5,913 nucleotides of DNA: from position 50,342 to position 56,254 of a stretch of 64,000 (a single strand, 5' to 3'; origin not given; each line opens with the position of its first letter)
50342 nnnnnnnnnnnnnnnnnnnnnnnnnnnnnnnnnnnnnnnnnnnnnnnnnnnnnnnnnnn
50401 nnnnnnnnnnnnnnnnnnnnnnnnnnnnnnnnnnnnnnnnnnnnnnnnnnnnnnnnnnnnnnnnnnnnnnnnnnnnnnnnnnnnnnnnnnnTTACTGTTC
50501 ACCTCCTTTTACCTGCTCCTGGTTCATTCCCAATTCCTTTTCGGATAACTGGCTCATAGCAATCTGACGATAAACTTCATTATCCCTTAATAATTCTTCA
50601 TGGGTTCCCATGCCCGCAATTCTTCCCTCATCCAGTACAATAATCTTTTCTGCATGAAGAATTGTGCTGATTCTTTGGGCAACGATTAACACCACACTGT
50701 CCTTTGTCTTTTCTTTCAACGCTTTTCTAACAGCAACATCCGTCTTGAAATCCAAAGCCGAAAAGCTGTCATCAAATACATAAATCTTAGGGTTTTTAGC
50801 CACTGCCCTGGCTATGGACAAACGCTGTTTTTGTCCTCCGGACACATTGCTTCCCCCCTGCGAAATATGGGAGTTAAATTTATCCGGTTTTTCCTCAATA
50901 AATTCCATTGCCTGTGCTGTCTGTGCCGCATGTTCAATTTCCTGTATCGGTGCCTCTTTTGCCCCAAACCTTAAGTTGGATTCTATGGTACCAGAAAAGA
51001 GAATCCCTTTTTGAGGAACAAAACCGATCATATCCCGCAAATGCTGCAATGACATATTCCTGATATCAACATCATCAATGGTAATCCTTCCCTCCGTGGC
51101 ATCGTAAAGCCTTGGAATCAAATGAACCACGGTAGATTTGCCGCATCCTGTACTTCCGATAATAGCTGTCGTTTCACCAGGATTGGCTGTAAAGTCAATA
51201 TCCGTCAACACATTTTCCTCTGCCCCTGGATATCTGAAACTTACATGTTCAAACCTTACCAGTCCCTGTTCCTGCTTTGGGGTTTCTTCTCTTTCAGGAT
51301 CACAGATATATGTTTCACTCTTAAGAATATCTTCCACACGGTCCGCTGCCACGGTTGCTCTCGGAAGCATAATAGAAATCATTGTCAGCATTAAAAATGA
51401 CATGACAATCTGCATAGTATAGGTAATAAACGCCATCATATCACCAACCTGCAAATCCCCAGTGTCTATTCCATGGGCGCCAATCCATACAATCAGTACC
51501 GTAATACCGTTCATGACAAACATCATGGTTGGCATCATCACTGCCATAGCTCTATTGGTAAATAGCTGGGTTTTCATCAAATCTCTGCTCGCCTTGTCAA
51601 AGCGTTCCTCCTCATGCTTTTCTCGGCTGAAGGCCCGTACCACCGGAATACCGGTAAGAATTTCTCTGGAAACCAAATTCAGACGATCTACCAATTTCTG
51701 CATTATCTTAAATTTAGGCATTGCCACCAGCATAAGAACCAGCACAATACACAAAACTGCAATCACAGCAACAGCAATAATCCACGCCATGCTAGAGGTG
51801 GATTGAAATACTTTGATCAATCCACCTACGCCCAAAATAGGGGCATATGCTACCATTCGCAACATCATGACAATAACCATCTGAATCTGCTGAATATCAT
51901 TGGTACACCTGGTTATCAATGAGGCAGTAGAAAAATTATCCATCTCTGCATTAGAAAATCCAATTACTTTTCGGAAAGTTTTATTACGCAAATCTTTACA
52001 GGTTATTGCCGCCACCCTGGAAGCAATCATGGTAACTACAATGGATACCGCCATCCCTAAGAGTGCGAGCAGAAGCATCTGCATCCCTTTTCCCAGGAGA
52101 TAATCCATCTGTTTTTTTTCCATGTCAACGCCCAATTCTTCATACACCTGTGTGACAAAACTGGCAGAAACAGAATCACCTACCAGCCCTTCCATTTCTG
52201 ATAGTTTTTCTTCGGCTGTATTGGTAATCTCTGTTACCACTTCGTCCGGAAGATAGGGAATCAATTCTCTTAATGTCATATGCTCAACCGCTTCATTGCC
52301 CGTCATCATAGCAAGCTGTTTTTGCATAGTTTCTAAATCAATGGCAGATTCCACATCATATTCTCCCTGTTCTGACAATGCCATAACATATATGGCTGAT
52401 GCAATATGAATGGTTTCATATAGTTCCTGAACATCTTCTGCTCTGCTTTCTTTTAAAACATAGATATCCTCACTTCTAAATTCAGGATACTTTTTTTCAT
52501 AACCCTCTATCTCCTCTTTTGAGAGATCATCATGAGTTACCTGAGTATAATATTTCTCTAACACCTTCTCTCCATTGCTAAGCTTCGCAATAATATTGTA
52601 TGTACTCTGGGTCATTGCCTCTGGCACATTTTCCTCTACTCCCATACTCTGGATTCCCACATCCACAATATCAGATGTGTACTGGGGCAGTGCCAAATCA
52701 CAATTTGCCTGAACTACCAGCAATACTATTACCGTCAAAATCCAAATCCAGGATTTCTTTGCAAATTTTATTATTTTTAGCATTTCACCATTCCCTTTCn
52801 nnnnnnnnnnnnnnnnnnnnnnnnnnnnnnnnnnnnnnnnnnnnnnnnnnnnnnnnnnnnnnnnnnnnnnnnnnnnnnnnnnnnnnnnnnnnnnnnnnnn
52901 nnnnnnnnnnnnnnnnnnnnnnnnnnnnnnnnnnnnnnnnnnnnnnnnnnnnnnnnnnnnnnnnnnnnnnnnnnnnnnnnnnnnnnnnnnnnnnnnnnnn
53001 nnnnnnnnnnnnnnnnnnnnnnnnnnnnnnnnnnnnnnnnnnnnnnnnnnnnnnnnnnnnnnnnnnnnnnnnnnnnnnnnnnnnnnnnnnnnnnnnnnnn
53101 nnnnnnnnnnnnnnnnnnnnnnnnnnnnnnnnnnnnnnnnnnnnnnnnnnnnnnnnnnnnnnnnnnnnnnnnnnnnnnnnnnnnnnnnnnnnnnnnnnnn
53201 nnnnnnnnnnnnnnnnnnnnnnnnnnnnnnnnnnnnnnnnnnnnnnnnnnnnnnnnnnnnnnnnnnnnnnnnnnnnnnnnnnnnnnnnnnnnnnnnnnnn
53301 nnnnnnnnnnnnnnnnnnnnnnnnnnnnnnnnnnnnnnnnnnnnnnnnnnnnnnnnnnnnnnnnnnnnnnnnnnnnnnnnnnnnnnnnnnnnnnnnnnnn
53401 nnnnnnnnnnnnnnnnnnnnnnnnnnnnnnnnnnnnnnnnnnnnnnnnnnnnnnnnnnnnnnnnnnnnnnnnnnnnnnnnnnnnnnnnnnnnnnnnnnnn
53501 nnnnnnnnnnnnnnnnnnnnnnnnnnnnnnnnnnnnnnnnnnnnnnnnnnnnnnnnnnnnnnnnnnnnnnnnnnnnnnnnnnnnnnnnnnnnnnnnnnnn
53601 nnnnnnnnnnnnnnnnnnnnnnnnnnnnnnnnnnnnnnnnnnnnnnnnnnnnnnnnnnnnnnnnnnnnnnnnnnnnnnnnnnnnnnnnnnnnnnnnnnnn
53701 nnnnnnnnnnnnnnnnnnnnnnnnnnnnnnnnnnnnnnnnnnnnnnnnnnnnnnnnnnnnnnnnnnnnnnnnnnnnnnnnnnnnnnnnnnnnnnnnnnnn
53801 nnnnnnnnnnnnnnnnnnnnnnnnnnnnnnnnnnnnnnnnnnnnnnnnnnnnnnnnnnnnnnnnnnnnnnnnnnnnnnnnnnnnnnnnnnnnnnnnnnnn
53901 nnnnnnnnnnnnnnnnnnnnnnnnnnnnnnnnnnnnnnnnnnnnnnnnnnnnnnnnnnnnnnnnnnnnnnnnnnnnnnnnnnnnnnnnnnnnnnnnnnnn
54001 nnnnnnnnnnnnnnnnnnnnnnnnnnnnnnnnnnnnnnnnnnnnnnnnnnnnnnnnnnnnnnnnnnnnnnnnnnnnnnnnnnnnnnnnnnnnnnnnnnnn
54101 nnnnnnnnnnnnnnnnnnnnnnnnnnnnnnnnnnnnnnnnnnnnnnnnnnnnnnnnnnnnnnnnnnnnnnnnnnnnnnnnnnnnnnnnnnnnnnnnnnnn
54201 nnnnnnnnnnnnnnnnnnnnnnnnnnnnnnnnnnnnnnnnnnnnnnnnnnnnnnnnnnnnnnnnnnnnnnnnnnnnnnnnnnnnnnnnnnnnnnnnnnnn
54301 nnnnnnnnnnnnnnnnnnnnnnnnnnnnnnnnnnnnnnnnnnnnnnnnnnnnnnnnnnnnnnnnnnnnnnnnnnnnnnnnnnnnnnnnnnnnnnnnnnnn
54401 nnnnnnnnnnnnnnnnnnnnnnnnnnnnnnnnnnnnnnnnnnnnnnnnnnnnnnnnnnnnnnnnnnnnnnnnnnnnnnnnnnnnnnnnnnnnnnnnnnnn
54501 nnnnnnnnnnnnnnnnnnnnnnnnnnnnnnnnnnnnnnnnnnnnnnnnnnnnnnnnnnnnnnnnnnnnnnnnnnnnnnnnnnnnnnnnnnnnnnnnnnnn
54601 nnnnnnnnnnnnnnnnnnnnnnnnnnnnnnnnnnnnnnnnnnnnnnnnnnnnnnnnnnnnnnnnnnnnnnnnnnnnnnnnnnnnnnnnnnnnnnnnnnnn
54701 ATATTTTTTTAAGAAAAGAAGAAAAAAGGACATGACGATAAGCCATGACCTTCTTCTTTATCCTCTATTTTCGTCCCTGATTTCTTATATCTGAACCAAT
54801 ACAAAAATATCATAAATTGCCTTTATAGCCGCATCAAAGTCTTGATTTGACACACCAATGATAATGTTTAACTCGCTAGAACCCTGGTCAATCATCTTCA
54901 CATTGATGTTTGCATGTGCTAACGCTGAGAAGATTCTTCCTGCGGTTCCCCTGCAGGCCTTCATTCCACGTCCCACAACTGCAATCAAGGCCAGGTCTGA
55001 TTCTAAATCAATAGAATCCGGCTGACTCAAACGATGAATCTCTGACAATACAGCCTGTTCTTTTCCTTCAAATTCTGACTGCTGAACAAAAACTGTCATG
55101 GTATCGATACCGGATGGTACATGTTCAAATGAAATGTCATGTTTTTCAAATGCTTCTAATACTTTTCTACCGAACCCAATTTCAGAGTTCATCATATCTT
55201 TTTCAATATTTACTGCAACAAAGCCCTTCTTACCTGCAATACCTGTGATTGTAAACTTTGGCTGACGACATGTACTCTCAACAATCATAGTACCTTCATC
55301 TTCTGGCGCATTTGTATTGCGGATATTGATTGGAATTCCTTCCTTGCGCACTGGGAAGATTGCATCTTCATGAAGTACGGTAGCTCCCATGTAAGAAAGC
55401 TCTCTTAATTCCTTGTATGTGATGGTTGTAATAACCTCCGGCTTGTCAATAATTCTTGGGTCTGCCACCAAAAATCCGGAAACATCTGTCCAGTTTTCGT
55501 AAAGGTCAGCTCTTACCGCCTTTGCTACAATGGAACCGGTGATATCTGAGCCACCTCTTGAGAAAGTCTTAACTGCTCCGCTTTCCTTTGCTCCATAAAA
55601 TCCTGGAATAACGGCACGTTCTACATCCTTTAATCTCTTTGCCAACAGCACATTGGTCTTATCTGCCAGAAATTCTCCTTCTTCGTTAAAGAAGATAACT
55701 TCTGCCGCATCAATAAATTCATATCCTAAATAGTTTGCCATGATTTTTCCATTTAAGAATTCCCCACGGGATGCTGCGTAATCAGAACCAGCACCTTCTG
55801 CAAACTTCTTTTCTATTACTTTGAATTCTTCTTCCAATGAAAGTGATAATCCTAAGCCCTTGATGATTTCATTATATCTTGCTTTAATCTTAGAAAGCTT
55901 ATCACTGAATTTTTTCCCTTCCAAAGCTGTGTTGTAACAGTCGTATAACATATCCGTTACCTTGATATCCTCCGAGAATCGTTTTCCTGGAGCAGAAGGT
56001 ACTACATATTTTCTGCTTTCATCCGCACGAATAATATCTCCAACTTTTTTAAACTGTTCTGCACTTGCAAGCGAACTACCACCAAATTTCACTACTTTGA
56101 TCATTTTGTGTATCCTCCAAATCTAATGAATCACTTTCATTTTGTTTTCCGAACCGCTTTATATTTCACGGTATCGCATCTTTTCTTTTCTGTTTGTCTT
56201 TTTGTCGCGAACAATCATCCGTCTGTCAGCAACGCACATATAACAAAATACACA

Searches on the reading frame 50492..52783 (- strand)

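Call 65: search_protein_families(library=pfam, proteins=[window:50492-52783:-], max_evalue=0.00001)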
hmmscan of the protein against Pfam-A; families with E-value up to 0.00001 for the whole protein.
window:50492-52783:- (763 aa): 3 families
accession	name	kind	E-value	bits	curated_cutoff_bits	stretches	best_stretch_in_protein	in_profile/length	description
PF00664.28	ABC_membrane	-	2.2e-35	123.1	28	1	234-463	45-274/274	ABC transporter transmembrane region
PF00005.33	ABC_tran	-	3.2e-30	106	25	1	526-674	1-136/137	ABC transporter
PF02463.25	SMC_N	-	3.4e-08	33.6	40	0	558-715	102-209/220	RecF/RecN/SMC N terminal domain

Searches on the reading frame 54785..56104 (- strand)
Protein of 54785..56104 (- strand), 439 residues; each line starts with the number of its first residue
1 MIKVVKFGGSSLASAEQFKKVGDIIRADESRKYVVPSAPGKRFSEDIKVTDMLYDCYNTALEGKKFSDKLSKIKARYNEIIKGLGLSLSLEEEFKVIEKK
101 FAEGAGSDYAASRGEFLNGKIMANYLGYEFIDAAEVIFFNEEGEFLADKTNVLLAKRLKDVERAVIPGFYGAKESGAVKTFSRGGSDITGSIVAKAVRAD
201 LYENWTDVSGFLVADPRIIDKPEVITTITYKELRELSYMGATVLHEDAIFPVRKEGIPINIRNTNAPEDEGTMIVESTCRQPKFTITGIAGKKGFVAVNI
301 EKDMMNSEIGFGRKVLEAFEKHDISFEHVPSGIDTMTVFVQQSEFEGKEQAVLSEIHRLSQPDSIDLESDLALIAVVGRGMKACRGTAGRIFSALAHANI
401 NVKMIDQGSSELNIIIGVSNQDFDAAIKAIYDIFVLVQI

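Call 65: search_protein_families(library=pfam, proteins=[window:54785-56104:-], max_evalue=0.00001)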
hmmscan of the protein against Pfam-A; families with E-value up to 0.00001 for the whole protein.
window:54785-56104:- (439 aa): 4 families
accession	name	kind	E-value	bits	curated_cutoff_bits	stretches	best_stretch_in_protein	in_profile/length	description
PF00696.33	AA_kinase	-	1.1e-33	117.4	24.9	1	1-263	1-234/234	Amino acid kinase family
PF22468.2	ACT_9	-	8.9e-24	83.5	27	1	374-434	1-61/61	ACT domain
PF01842.31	ACT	-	4e-07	30.1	27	1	386-432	12-63/66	ACT domain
PF13840.12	ACT_7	-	6.4e-07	29.6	27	0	368-430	3-63/65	ACT domain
